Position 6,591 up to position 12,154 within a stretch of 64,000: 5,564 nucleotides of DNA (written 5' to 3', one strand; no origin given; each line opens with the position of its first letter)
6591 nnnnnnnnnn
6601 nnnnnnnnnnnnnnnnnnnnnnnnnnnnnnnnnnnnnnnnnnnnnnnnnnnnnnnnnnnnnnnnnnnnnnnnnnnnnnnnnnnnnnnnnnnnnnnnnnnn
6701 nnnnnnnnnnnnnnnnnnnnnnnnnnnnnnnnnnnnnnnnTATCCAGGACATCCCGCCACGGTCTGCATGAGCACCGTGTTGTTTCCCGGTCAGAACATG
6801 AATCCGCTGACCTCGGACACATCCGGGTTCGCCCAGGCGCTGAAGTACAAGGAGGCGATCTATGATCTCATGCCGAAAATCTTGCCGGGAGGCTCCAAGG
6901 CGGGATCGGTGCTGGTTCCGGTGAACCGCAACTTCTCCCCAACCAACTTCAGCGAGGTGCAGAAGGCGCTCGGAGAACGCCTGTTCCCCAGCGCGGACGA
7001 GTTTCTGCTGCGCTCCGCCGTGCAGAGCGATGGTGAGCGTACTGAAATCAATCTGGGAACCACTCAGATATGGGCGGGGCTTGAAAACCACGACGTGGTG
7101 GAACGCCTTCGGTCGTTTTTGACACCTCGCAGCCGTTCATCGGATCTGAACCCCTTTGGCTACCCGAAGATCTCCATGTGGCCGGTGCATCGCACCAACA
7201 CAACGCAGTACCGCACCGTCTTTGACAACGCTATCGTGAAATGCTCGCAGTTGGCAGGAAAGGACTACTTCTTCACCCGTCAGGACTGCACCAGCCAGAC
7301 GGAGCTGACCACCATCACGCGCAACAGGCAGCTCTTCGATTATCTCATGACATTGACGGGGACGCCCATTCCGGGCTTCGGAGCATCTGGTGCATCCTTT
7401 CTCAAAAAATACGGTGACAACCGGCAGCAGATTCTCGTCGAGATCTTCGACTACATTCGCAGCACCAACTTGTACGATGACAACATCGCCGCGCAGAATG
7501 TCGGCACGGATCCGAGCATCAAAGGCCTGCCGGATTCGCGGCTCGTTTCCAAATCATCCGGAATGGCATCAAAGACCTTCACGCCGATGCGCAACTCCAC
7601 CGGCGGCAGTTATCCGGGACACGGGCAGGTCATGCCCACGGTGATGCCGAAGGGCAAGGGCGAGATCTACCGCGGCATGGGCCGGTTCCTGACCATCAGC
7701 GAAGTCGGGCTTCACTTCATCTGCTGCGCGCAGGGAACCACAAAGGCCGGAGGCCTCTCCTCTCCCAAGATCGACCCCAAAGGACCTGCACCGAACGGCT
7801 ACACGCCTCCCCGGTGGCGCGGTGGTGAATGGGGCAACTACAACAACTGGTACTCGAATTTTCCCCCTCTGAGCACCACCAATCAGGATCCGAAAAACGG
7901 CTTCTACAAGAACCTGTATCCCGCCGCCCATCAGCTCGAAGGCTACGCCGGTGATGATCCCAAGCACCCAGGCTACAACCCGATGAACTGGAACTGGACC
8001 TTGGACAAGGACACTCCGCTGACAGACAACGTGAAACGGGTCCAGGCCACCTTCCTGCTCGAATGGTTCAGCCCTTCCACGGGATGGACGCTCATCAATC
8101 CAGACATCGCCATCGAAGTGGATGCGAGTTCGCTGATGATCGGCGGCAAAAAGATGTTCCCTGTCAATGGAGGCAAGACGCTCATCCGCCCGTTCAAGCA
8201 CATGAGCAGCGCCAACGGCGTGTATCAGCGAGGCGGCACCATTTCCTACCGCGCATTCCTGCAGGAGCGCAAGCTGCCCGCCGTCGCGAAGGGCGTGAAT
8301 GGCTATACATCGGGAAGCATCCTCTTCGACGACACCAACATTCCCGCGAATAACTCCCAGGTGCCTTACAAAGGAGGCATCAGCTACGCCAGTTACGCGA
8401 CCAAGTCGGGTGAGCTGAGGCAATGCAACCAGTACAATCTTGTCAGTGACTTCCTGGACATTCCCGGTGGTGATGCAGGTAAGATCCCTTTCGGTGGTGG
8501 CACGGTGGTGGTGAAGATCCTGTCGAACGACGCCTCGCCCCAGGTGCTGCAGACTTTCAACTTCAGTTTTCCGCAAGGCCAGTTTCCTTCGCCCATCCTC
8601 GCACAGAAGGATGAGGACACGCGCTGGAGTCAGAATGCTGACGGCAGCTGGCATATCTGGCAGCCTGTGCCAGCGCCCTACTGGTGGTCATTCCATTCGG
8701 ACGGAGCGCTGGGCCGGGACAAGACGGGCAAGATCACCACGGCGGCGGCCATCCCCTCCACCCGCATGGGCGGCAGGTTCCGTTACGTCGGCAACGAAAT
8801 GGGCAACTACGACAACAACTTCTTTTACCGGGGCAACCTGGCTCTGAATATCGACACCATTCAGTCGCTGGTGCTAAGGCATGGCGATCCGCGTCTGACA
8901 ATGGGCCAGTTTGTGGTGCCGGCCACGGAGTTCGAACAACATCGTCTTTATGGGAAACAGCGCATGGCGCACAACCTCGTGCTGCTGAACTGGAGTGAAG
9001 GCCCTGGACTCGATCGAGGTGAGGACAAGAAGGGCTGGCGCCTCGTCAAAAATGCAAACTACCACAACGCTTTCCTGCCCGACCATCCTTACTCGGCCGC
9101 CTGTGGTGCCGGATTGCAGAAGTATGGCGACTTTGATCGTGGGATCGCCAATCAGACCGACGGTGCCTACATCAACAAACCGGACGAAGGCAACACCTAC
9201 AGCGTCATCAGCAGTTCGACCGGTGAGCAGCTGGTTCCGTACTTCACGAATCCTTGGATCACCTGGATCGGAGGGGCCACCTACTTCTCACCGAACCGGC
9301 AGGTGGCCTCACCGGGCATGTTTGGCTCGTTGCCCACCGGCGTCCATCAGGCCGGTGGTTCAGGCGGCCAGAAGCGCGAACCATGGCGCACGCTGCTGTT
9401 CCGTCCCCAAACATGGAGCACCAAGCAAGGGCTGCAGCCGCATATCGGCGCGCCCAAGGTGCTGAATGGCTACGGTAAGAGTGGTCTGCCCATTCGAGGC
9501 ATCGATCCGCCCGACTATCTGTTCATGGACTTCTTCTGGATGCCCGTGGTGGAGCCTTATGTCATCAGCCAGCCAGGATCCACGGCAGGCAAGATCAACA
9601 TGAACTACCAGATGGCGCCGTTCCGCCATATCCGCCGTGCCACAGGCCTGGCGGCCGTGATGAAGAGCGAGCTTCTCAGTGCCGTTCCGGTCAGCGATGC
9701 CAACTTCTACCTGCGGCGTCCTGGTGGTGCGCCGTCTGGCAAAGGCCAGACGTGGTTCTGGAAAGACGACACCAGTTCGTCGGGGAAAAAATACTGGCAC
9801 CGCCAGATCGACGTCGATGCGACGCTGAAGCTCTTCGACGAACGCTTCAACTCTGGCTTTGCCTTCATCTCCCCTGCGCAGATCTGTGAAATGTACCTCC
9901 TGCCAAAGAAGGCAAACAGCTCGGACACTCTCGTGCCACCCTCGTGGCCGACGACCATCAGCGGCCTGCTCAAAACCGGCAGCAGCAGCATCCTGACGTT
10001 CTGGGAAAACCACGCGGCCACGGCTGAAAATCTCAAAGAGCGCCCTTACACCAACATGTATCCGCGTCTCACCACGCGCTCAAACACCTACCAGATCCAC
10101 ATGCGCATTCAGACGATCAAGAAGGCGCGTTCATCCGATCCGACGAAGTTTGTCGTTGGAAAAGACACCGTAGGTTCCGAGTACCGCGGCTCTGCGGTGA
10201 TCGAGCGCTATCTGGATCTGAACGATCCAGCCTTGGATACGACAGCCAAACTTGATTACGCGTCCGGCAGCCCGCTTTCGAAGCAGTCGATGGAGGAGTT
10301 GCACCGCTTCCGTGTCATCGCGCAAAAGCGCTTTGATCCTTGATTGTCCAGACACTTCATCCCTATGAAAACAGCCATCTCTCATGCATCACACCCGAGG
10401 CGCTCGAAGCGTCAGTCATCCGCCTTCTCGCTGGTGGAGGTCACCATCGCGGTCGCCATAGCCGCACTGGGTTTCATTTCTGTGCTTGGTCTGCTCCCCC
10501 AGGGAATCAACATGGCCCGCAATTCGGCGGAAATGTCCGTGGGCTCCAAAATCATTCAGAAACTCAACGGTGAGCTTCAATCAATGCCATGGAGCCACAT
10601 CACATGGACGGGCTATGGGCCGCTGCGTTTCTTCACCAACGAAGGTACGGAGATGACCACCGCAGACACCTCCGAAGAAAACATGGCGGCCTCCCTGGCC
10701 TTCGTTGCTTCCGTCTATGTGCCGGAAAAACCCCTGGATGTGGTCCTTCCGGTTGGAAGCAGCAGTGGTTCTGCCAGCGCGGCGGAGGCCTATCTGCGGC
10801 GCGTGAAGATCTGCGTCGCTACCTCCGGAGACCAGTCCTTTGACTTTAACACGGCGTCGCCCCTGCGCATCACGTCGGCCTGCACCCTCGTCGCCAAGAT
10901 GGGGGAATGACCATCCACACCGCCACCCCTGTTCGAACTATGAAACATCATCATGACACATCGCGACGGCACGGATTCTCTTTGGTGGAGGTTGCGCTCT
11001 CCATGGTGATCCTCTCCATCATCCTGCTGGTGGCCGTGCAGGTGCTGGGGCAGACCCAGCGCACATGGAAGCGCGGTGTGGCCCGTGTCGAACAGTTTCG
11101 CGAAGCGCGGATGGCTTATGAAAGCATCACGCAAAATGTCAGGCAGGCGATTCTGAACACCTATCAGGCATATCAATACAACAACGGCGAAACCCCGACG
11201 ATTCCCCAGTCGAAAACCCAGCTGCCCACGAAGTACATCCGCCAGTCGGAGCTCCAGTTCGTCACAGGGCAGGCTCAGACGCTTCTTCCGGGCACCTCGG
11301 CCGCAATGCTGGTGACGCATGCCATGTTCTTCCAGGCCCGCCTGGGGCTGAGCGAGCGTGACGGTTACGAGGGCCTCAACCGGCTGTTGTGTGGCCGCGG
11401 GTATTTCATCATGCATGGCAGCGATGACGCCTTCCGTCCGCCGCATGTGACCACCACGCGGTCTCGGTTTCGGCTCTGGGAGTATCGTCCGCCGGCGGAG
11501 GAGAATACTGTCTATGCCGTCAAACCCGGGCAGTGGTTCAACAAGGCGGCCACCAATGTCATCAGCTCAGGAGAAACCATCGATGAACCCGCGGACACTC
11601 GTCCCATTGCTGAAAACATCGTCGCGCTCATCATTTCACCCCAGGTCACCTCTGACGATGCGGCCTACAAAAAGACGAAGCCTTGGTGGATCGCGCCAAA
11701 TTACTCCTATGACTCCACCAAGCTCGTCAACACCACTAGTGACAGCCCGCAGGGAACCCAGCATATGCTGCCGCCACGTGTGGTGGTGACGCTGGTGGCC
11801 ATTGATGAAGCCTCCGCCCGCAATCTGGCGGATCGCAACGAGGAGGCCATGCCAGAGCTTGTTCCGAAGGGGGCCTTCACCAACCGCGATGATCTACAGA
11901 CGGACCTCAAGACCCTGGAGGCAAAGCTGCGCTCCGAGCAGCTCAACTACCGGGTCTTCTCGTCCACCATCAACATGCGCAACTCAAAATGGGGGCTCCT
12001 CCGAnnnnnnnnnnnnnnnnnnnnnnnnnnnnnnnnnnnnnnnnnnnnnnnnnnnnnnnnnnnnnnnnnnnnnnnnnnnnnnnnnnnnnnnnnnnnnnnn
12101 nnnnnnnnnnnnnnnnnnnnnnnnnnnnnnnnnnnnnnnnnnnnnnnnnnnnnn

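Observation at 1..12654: PEP-CTERM giant protein next to its own four-pseudopilin cassette: candidate dedicated tip-complex/cargo export pair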

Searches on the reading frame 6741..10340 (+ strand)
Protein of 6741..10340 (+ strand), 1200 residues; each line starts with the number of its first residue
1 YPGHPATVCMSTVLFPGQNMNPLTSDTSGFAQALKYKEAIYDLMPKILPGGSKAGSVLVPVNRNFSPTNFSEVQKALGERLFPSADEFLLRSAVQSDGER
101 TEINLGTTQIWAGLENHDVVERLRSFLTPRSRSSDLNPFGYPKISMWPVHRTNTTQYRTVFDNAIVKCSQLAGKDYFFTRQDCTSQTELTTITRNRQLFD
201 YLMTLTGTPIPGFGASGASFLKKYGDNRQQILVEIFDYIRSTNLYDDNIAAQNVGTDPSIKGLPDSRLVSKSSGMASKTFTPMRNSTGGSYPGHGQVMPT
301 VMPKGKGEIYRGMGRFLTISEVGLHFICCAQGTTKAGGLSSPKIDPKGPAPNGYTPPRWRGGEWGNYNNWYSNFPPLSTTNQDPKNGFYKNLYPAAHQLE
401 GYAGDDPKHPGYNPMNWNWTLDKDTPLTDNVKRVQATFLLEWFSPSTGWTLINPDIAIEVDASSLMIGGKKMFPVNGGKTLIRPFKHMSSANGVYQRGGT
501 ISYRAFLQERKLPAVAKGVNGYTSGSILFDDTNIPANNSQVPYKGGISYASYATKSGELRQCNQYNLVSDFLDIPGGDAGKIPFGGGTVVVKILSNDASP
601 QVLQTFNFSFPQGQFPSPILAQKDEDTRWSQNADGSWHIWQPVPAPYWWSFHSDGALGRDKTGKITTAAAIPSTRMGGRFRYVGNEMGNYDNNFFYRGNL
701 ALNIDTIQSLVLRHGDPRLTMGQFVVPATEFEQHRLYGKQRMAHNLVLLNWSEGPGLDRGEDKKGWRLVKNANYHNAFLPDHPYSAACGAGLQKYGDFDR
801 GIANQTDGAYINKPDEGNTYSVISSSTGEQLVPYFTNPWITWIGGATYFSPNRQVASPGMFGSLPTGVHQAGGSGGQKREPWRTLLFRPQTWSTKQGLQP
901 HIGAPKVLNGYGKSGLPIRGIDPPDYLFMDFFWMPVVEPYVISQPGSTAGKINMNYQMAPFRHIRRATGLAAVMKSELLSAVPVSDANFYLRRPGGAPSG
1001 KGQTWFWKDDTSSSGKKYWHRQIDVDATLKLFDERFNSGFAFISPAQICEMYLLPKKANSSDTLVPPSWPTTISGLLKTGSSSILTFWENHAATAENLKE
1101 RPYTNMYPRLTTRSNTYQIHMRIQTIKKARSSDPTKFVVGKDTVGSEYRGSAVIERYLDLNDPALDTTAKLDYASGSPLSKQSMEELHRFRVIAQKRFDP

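Call 57: predict_structure(alignment_id=A3)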
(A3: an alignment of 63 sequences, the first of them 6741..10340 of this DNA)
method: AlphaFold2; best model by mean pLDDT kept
length: 1200 residues; sequences in the alignment: 63
mean_pLDDT: 80.8   pTM: 0.83
mean pLDDT of the five models: 80.8, 79.7, 78.8, 78.5, 75.7
residues with pLDDT >= 90: 481; 70-90: 453; 50-70: 140; < 50: 126
segments of 3 or more residues with pLDDT < 50: 1-6, 46-73, 76-85, 106-108, 125-130, 254-263, 265-276, 285-293, 815-822, 828-850, 958-962, 1001-1003
pLDDT, mean of each block of 10 residues (from residue 1): 47 68 71 73 52 43 39 48 52 67 55 60 51 82 91 80 87 91 90 95 95 86 94 93 64 46 43 50 51 72 85 91 97 94 91 88 92 97 95 93 95 97 97 96 78 81 95 94 79 76 87 96 96 89 86 84 93 94 97 88 96 97 92 81 94 96 93 86 79 81 95 94 95 95 87 82 90 86 89 89 81 54 52 46 40 71 91 88 85 85 90 86 94 76 75 67 63 82 90 65 62 78 90 87 91 90 91 88 90 84 86 74 82 84 80 79 78 89 88 69
secondary structure, 60 per line:
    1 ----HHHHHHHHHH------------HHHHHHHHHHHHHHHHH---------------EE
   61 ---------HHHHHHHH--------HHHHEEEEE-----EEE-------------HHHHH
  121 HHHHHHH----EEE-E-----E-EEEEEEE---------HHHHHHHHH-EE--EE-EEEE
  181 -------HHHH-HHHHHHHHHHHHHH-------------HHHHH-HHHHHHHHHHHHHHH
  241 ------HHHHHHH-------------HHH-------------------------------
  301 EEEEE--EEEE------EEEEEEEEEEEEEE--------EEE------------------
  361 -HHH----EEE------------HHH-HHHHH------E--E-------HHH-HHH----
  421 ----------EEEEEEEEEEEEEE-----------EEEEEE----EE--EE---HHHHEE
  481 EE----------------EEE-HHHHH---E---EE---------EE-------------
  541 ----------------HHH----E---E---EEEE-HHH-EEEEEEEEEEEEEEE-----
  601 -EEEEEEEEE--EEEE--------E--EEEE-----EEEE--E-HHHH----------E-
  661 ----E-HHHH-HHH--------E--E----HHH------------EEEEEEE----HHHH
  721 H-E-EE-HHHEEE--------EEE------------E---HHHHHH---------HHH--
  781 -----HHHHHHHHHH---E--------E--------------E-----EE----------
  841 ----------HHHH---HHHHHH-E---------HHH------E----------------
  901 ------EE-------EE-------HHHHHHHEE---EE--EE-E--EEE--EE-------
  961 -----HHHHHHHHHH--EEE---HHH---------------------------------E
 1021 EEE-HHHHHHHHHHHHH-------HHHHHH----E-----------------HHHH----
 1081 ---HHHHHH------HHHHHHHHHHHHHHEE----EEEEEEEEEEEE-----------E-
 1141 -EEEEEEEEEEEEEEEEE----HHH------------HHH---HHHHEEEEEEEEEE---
elements in order (helices of 4 or more, strands of 3 or more residues): H5-14 H27-43 H70-77 H86-89 E90-94 E100-102 H116-127 E132-134 E144-150 H160-168 E177-180 H188-191 H193-206 H220-224 H226-240 H247-253 E301-305 E308-311 E318-331 E340-342 E369-371 H388-392 E431-444 E456-461 H475-478 E479-482 E499-501 H503-507 E572-575 E581-595 E602-610 E613-616 E628-631 E637-640 H645-648 H667-670 E706-712 H717-721 E731-733 E742-744 H761-766 H786-795 H851-854 H858-863 H925-931 E947-949 H966-975 E978-980 E1020-1023 H1025-1037 H1045-1050 H1073-1076 H1084-1089 H1096-1109 E1116-1127 E1142-1158 H1184-1187 E1188-1197

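Call 60: fold_search(model_id=the predicted structure, library=pdb)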
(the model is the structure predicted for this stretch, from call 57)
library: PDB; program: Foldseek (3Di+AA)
matches with E <= 10: 151; with E <= 0.001: 0
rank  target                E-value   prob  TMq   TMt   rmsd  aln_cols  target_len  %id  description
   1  8jyq_A                5.1e-01  0.06  0.05  0.18  11.7       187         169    7  Crystal structure of cancer-specific anti-HER2 antibody H2Mab-214 in complex with epitope peptide (released 2024-03-13)
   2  8r8v_A                5.3e-01  0.04  0.05  0.08  18.2       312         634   10  Human PADI4 in complex with cyclic peptide PADI4_11 (released 2024-11-27)
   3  8jyq_D                7.0e-01  0.04  0.05  0.16  11.7       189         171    7  Crystal structure of cancer-specific anti-HER2 antibody H2Mab-214 in complex with epitope peptide (released 2024-03-13)
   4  3ac0_C                7.4e-01  0.09  0.05  0.06  12.0       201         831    8  Crystal structure of Beta-glucosidase from Kluyveromyces marxianus in complex with glucose (released 2010-08-11)
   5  8t7r_J                8.2e-01  0.02  0.04  0.11  19.6       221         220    8  Crystal structure of human leukocyte antigen A*0101 in complex with the Fab of alloreactive antibody E07 (released 2024-12-25)
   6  8hpf_H                8.2e-01  0.01  0.04  0.10  18.9       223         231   11  Cryo-EM structure of SARS-CoV-2 Omicron BA.2 RBD in complex with fab L4.65 and L5.34 (released 2023-12-20)
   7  4gaa_B                8.2e-01  0.01  0.04  0.06  18.8       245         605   13  Structure of Leukotriene A4 hydrolase from Xenopus laevis complexed with inhibitor bestatin (released 2013-06-12)
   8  9mlg_A                8.7e-01  0.01  0.04  0.02  30.7       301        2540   10  Xenorhabdus nematophilus XptA2 State 2, 1181insYWK1183, D1182T mutant (released 2025-01-15)
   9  8uin_G                9.1e-01  0.01  0.03  0.05  26.7       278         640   10  Structure of the C3bBb-albicin complex (released 2024-05-08)
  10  9gvn_C                1.0e+00  0.03  0.04  0.17  19.6       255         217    9  DEPEMOKIMAB FAB IN COMPLEX WITH INTERLEUKIN 5 (released 2026-01-14)
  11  9xqs_A                1.2e+00  0.02  0.05  0.06  33.5       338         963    9  Structure of the inner peripheral region in the phage phiKZ baseplate complex (released 2026-02-11)
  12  3vda_A                1.3e+00  0.04  0.05  0.05  23.5       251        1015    9  E. coli (lacZ) beta-galactosidase (N460T) (released 2012-04-11)
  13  5mwf_B                1.3e+00  0.03  0.04  0.14  17.4       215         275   12  Human Jagged2 C2-EGF2 (released 2017-06-14)
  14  8awl_H                1.3e+00  0.02  0.04  0.14  19.3       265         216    8  Fab RVFV-268 (released 2023-09-06)
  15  4duw_A                1.4e+00  0.02  0.04  0.04  24.4       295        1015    9  E. coli (lacZ) beta-galactosidase (G974A) in complex with allolactose (released 2013-03-20)
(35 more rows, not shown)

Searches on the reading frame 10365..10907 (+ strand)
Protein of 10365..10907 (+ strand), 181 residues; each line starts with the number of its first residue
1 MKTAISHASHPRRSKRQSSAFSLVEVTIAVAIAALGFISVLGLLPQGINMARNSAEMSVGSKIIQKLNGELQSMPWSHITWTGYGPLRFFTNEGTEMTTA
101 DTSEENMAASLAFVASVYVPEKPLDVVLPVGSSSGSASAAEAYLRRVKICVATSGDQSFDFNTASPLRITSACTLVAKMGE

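Call 6: search_protein_families(library=ncbifam, proteins=[window:10365-10907:+], max_evalue=0.01)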
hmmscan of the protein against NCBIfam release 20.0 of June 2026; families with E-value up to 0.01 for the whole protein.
window:10365-10907:+ (181 aa): 2 families
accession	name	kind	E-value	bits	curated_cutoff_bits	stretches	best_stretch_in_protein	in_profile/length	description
TIGR02598.1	TIGR02598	subfamily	3.9e-20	72.6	51.4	1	20-179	1-147/151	Verru_Chthon cassette protein B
TIGR02523.1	type_IV_pilV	equivalog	0.0074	16.8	52.2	0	20-68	3-51/139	type IV pilus modification protein PilV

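Call 7: search_protein_families(library=pfam, proteins=[window:10365-10907:+], max_evalue=0.01)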
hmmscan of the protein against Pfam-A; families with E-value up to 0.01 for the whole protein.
window:10365-10907:+ (181 aa): 1 family
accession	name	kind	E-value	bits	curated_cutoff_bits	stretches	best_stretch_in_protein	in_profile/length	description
PF07963.17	N_methyl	-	0.00044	20.2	21.2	1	16-40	2-26/27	Prokaryotic N-terminal methylation motif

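Call 67: search_solved_structures(query=A4, max_evalue=1)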
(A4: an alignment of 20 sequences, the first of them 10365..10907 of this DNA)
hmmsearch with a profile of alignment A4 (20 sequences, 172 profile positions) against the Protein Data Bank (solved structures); distinct sequences matched with E-value up to 1: 1.
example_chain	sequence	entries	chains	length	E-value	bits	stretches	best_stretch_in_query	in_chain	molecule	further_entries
9laa_A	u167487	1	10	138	0.29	14.1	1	6-31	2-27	Type IV pilin protein PilA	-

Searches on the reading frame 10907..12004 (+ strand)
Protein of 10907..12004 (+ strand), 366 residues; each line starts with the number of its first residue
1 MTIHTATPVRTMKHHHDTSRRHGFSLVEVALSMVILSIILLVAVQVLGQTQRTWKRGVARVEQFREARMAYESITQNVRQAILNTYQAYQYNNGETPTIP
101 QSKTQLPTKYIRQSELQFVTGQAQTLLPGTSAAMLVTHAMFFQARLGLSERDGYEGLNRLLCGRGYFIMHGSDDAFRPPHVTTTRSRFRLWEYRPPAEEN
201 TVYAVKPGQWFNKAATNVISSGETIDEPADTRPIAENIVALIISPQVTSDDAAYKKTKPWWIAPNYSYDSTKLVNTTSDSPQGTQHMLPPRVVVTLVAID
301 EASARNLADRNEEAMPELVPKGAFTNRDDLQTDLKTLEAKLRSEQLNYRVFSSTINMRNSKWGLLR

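Call 6: search_protein_families(library=ncbifam, proteins=[window:10907-12004:+], max_evalue=0.01)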
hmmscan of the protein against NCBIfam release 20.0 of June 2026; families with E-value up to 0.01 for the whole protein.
window:10907-12004:+ (366 aa): 6 families
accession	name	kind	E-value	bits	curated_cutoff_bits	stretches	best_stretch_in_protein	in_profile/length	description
TIGR02599.1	TIGR02599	subfamily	5.5e-110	368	256.5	1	23-362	1-360/361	Verru_Chthon cassette protein C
NF007848.0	PRK10557.1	equivalog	4.9e-05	22.7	120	1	17-80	6-69/192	prepilin peptidase-dependent protein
TIGR02532.1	IV_pilin_GFxxxE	domain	0.00011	21.9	16.3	1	21-44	1-24/24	prepilin-type N-terminal cleavage/methylation domain-containing protein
TIGR02523.1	type_IV_pilV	equivalog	0.00037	21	52.2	1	22-133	2-117/139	type IV pilus modification protein PilV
NF007660.0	PRK10332.1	equivalog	0.0022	18.5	86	1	19-66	6-49/107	prepilin-type N-terminal cleavage/methylation domain-containing protein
TIGR01711.1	gspJ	equivalog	0.0071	16.2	64.85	0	23-87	2-66/192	type II secretion system minor pseudopilin GspJ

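Call 7: search_protein_families(library=pfam, proteins=[window:10907-12004:+], max_evalue=0.01)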
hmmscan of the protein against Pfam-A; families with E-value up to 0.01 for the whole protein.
window:10907-12004:+ (366 aa): 1 family
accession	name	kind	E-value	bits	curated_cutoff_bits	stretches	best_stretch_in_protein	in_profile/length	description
PF07963.17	N_methyl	-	3.5e-06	26.8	21.2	1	19-43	2-26/27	Prokaryotic N-terminal methylation motif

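Call 65: search_solved_structures(query=A5, max_evalue=1)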
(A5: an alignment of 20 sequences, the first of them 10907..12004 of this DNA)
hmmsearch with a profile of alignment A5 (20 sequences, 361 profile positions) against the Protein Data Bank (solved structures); distinct sequences matched with E-value up to 1: 8.
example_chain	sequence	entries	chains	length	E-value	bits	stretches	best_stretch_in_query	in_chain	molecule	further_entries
9egp_A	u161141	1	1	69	0.012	17.8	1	8-36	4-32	Geopilin domain 1 protein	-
7tgg_A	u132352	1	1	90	0.015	17.5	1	7-35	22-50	Geopilin domain 1 protein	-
9laa_A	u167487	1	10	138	0.025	16.8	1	6-35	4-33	Type IV pilin protein PilA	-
9lab_B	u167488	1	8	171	0.22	13.6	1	10-33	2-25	MSHA major pilin subunit MshA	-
8pfb_G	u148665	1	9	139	0.36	12.9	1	15-49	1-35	Type IV pilin PilE1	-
1ve3_A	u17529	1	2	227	0.46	12.6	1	96-199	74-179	hypothetical protein PH0226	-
8buz_A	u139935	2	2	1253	0.53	12.4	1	145-192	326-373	Adenylate cyclase type 8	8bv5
5g23_A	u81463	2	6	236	1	11.5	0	11-40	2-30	TYPE-IV LIKE PILIN TTHA1219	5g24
